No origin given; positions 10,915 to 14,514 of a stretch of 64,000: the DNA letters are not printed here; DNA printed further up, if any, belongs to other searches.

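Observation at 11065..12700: gp5/gpV-type spike with a ~500-aa C-terminal array of degenerate LNKLP-x-x-x-G repeats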

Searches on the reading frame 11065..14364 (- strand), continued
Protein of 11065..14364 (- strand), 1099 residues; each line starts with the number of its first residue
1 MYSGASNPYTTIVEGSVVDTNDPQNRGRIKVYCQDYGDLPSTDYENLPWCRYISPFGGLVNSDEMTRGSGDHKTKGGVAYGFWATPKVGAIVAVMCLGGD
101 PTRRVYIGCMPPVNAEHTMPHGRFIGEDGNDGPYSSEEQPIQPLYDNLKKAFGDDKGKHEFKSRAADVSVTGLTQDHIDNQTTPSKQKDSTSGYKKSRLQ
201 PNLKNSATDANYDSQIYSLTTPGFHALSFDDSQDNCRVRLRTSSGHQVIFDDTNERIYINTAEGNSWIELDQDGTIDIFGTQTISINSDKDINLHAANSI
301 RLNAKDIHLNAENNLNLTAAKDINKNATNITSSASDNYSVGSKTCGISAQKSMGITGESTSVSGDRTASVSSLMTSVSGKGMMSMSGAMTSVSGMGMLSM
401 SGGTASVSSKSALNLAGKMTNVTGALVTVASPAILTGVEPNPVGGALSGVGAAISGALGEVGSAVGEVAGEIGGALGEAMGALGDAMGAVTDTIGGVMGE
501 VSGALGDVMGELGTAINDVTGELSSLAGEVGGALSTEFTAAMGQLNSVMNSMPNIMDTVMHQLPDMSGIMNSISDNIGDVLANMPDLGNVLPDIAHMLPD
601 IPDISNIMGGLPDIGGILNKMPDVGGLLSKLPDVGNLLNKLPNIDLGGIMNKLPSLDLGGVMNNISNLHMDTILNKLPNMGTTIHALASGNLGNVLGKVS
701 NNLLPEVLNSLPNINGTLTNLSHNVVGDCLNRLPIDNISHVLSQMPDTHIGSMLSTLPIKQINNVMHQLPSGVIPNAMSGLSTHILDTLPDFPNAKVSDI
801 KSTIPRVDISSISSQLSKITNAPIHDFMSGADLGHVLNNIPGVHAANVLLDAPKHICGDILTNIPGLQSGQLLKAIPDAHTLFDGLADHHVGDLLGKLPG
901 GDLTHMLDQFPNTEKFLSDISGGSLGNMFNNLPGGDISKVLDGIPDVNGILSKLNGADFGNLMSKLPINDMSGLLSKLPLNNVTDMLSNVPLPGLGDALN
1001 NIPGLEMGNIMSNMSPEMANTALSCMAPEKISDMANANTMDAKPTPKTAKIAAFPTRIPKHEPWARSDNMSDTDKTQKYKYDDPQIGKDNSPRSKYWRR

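Call 45: search_protein_families(library=pfam, proteins=[P0023, P0028, P0029, P0036, P0018], max_evalue=0.01)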
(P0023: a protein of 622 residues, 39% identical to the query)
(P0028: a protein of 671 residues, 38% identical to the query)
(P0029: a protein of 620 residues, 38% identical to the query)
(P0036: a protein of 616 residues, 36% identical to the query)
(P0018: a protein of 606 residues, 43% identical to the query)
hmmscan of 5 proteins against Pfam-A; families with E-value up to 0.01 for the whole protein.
P0023 (622 aa): 4 families
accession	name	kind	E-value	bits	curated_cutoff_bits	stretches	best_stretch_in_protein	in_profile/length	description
PF04717.18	Phage_base_V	-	4.1e-10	40.3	23.8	1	22-69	2-43/75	Type VI secretion system/phage-baseplate injector OB domain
PF22178.3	Gp5_trimer_C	-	8.3e-05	23.1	30.9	1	380-461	26-107/112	Bacteriophage T4 gp5 C-terminal trimerisation domain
PF13332.12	Fil_haemagg_2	-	0.0037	17.8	22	0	344-492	22-160/170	Hemagglutinin repeat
PF10106.14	DUF2345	-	0.0057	16.9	30.7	0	330-404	10-84/151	Uncharacterized protein conserved in bacteria (DUF2345)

P0028 (671 aa): 2 families
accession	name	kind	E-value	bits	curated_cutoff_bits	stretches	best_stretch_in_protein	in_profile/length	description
PF04717.18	Phage_base_V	-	1.4e-11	45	23.8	2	20-68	2-43/75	Type VI secretion system/phage-baseplate injector OB domain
PF10106.14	DUF2345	-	0.0002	21.7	30.7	1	326-376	17-67/151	Uncharacterized protein conserved in bacteria (DUF2345)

P0029 (620 aa): 2 families
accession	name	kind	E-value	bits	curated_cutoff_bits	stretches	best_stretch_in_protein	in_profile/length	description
PF04717.18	Phage_base_V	-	4.9e-08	33.7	23.8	1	23-67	2-41/75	Type VI secretion system/phage-baseplate injector OB domain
PF10106.14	DUF2345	-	0.00089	19.5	30.7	1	341-449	30-125/151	Uncharacterized protein conserved in bacteria (DUF2345)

P0036 (616 aa): 3 families
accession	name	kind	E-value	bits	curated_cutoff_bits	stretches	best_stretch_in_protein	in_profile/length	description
PF04717.18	Phage_base_V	-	3.9e-08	34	23.8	1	96-131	40-75/75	Type VI secretion system/phage-baseplate injector OB domain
PF10106.14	DUF2345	-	2.1e-06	28.1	30.7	1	325-443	23-146/151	Uncharacterized protein conserved in bacteria (DUF2345)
PF12059.13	DUF3540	-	0.0011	19.3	27.9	0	339-383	61-105/199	Protein of unknown function (DUF3540)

P0018 (606 aa): 3 families
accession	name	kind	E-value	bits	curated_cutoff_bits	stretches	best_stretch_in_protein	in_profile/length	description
PF04717.18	Phage_base_V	-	9.3e-11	42.4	23.8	2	101-133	43-75/75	Type VI secretion system/phage-baseplate injector OB domain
PF10106.14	DUF2345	-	2.7e-08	34.2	30.7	1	323-491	22-134/151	Uncharacterized protein conserved in bacteria (DUF2345)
PF04790.18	Sarcoglycan_1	-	0.00086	19.1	32.5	0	323-459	71-209/259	Sarcoglycan complex subunit protein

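Call 56: search_protein_families(library=pfam, proteins=[L002:8721-9560:+], max_evalue=1)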
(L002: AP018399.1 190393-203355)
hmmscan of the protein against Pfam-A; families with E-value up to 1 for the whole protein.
L002:8721-9560:+ (279 aa): 1 family
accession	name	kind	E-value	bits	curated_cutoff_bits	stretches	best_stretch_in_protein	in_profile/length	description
PF01551.29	Peptidase_M23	-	4.1e-12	46.6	28.7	1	38-142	4-96/96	Peptidase family M23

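Call 57: search_protein_families(library=phrogs, proteins=[L002:8721-9560:+], max_evalue=0.01)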
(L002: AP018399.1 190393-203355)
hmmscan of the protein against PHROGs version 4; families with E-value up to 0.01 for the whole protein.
L002:8721-9560:+ (279 aa): 15 families
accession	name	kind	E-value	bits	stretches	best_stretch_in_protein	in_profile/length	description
phrog_7767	-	other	6.3e-12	46.6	1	20-150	4-123/194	metallo-endopeptidase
phrog_21656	-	other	1.2e-09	37.8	1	32-148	632-745/1022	peptidase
phrog_14988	-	other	4.6e-08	34.1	1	23-136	17-131/272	peptidase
phrog_3084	-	lysis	2.7e-06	27.7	1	32-159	19-147/468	endolysin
phrog_28672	-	other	2.7e-06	27.3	1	22-110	276-362/397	metallo-endopeptidase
phrog_6700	-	lysis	2.8e-05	22.2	1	35-145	2624-2723/2898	endolysin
phrog_1067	-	head and packaging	3.1e-05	23.6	1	38-137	763-850/991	minor head protein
phrog_8537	-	unknown function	4.1e-05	24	1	45-155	22-127/384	-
phrog_7930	-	other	0.00013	21.1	1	46-116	804-873/896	lipoprotein precursor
phrog_4070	-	tail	0.00016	20.9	1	33-155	621-736/989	tail length tape measure protein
phrog_3578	-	lysis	0.00041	20.9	1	76-150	292-360/405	endolysin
phrog_10030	-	tail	0.00041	18.7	1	16-110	1893-1994/2105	tail length tape measure protein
phrog_5453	-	unknown function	0.00069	19.6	1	63-208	625-772/863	-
phrog_880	-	lysis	0.004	17.6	1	22-163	17-149/435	endolysin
phrog_37190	-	other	0.0088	16.5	0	39-110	143-214/244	peptidase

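Call 68: fold_search(model_id=the predicted structure, library=viral)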
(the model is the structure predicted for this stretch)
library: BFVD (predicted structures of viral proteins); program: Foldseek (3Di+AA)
matches with E <= 10: 693; with E <= 0.001: 32
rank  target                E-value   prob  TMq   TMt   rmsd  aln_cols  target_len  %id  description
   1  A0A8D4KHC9            5.2e-13  1.00  0.12  0.28  17.5       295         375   36  (no name in the UniProt tables at hand)
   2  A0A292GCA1            7.0e-13  1.00  0.12  0.14  18.6       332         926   36  (no name in the UniProt tables at hand)
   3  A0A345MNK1            3.0e-09  1.00  0.12  0.20  18.7       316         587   22  (no name in the UniProt tables at hand)
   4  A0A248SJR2            5.9e-09  1.00  0.12  0.23  20.8       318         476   24  (no name in the UniProt tables at hand)
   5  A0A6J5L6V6            1.0e-08  1.00  0.12  0.17  20.4       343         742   24  Gp5/Type VI secretion system Vgr protein OB-fold domain-containing protein [uncultured Caudovirales phage]
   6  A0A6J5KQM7            1.5e-08  1.00  0.12  0.16  17.7       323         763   22  Endolysin [uncultured Caudovirales phage]
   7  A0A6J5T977            3.6e-08  1.00  0.12  0.17  18.1       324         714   21  Uncharacterized protein [uncultured Caudovirales phage]
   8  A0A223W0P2            6.1e-08  1.00  0.11  0.14  19.5       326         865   23  Gp5/Type VI secretion system Vgr protein OB-fold domain-containing protein [Agrobacterium phage Atu_ph07]
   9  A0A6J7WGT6            7.4e-07  1.00  0.12  0.22  20.6       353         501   22  Gp5/Type VI secretion system Vgr protein OB-fold domain-containing protein [uncultured Caudovirales phage]
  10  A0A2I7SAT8            6.4e-06  1.00  0.11  0.13  18.7       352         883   18  (no name in the UniProt tables at hand)
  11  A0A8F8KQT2            6.3e-05  0.98  0.11  0.15  17.4       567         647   12  Ankyrin repeat protein [Clandestinovirus]
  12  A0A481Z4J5            1.1e-04  0.95  0.11  0.15  28.1       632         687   12  Ankyrin repeat protein [Pithovirus LCPAC101]
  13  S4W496                1.2e-04  0.90  0.09  0.15  37.0       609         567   12  Ankyrin repeat domain containing protein [Pandoravirus salinus]
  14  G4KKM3                1.3e-04  1.00  0.06  0.20  20.3       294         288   15  (no name in the UniProt tables at hand)
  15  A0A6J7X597            1.6e-04  1.00  0.08  0.15  18.1       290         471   18  Gp5/Type VI secretion system Vgr protein OB-fold domain-containing protein [uncultured Caudovirales phage]
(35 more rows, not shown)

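Call 71: find_related_loci(query=A1, collection=viral_contigs, flank=6000)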
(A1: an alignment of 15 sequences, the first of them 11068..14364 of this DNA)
Query A1 (1099 aa) in viral_contigs; peptide patterns used: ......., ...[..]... (x = any residue, [..] = any of these).
127 stretches matched a pattern; 55 encode a relative of the query (tblastn E <= 1e-3); 55 distinct loci.
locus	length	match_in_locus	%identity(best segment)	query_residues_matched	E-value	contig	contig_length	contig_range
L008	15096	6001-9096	39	1-1099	0e+0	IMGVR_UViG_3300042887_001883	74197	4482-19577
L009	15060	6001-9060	36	7-1099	0e+0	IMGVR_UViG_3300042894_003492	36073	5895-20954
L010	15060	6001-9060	36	7-1099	0e+0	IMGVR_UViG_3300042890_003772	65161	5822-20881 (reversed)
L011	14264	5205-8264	36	7-1099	0e+0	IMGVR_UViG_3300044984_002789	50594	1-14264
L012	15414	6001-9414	35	1-1099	2e-180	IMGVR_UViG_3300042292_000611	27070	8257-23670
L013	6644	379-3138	37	1-1037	9e-178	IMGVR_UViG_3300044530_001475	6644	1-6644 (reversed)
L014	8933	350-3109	37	1-1037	4e-176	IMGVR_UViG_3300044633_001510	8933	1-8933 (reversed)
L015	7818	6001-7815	47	1-631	2e-168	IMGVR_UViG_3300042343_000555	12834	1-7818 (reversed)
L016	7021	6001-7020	60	1-343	2e-136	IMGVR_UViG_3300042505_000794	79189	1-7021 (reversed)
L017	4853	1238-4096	52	1-1099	4e-126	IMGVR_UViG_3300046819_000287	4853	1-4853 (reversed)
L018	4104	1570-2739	52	1-1099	4e-107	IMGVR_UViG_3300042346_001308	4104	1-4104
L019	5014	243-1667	45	3-1099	2e-93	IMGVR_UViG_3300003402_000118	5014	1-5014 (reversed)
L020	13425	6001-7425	45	3-1099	4e-93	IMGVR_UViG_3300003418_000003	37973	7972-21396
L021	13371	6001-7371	45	3-1099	1e-90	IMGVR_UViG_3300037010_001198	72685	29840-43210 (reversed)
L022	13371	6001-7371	45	3-1099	6e-90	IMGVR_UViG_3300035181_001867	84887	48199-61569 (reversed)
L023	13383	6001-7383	45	9-1099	4e-90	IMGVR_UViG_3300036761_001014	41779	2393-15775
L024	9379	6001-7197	48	10-1099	1e-88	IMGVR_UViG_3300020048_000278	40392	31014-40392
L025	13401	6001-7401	39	5-1099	6e-87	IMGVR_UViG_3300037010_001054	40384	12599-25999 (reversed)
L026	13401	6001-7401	39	5-1099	6e-87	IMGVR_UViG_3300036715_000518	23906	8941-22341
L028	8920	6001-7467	38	1-1099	1e-84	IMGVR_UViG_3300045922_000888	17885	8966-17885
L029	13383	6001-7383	45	9-1099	4e-90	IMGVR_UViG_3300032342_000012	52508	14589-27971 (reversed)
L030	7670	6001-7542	40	9-1099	4e-84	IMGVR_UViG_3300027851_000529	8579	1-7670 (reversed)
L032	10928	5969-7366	41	9-1099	7e-83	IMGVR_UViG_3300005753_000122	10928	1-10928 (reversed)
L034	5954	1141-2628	41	12-1099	5e-82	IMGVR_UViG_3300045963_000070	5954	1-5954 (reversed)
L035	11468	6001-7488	41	12-1099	7e-82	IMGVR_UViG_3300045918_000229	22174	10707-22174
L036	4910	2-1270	45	36-1099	2e-81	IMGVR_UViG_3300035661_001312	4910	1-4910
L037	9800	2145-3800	40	3-1099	4e-79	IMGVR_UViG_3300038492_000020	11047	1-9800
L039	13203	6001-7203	40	12-1099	2e-74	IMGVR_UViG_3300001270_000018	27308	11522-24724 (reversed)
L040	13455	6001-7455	38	15-1099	5e-74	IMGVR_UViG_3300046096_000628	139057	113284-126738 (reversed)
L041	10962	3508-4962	38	15-1099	5e-74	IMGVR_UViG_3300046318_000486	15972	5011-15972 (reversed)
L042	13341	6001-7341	41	12-1099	9e-73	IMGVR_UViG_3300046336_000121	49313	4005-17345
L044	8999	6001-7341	41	12-1099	8e-73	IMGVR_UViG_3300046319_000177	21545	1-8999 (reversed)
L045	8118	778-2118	41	12-1099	8e-73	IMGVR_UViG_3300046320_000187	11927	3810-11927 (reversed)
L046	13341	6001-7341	41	12-1099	8e-73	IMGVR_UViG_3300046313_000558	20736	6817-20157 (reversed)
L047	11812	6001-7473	42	12-1099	2e-72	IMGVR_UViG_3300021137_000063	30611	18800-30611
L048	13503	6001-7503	37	15-1099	3e-72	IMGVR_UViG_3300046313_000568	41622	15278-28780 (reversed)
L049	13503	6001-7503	37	15-1099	2e-72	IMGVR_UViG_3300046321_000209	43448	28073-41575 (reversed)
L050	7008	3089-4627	37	11-1099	6e-69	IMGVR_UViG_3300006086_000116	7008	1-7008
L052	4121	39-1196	39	45-1099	1e-62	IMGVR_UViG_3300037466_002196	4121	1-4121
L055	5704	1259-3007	32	11-1099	2e-60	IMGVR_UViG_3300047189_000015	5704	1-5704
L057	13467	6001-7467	38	1-1099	5e-85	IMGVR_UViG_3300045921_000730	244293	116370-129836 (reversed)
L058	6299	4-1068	41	117-1099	6e-53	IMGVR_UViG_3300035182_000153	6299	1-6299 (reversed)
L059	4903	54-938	44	186-1099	4e-43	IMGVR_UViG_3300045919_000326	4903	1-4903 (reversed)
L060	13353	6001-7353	46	9-1099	1e-87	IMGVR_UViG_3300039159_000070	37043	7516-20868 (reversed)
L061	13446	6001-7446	32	1-1099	2e-35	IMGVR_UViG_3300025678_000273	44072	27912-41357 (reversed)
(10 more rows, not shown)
